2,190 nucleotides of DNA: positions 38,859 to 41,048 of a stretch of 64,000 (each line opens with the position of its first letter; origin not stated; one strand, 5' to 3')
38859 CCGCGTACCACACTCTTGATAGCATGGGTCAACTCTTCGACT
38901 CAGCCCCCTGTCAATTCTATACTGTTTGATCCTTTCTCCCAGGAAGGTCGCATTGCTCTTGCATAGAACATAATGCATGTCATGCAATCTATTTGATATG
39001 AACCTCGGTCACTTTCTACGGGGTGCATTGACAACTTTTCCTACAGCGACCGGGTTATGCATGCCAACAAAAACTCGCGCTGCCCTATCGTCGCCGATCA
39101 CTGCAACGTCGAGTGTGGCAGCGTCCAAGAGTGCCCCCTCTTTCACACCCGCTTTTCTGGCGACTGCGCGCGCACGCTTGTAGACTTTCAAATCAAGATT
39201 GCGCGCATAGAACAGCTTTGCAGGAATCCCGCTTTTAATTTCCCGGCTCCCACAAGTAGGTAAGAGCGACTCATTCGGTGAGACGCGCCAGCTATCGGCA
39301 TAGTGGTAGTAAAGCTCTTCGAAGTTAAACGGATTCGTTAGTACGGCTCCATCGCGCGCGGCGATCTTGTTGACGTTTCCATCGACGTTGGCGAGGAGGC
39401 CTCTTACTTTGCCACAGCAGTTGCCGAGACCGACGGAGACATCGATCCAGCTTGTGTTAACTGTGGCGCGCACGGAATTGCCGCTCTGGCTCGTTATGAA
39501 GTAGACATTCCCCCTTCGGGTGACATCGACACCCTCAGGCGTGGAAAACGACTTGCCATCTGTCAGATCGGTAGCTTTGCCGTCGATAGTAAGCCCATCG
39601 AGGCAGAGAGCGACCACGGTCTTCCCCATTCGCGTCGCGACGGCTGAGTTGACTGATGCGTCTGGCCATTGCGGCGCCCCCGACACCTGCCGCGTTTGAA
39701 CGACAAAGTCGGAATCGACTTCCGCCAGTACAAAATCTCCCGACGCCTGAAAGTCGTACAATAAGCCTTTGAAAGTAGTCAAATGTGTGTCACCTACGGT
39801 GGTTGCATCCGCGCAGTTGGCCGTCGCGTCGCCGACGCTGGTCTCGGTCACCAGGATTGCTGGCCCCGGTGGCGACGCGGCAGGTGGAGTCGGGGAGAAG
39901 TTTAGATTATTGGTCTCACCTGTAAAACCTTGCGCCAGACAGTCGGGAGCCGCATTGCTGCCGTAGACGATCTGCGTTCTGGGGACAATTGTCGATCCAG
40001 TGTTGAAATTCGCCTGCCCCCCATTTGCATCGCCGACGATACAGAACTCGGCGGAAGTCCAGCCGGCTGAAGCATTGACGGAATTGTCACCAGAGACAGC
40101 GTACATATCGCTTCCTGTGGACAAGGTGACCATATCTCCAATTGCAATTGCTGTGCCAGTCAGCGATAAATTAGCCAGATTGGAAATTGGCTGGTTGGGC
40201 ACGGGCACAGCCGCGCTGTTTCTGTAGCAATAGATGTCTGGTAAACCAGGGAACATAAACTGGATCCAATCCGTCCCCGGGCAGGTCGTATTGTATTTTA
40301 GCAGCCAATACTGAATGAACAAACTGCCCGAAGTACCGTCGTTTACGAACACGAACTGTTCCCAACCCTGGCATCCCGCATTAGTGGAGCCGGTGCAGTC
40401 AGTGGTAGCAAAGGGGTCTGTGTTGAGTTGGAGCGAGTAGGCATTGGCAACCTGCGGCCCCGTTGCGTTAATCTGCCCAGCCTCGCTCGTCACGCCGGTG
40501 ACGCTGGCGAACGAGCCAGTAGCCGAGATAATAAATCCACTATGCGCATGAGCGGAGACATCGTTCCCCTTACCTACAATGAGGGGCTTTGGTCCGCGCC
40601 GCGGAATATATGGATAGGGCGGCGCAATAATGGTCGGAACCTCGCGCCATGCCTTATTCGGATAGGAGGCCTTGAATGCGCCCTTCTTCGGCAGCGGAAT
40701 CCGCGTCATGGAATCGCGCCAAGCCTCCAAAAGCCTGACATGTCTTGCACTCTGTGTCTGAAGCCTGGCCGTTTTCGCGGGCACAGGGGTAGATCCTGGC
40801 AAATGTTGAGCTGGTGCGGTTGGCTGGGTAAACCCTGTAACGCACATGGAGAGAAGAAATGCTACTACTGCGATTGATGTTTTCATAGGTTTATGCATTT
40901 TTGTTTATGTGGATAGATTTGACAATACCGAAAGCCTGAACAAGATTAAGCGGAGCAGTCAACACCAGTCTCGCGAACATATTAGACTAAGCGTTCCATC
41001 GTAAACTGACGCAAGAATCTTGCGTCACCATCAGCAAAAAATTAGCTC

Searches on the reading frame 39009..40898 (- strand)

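Call 21: search_protein_families(library=pfam, proteins=[window:39009-40898:-], max_evalue=0.001)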
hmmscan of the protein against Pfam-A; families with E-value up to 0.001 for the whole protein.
window:39009-40898:- (629 aa): 1 family
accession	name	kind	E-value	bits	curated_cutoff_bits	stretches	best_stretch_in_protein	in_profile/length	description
PF00094.30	VWD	-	3e-05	24.8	22.9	1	366-508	2-145/156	von Willebrand factor type D domain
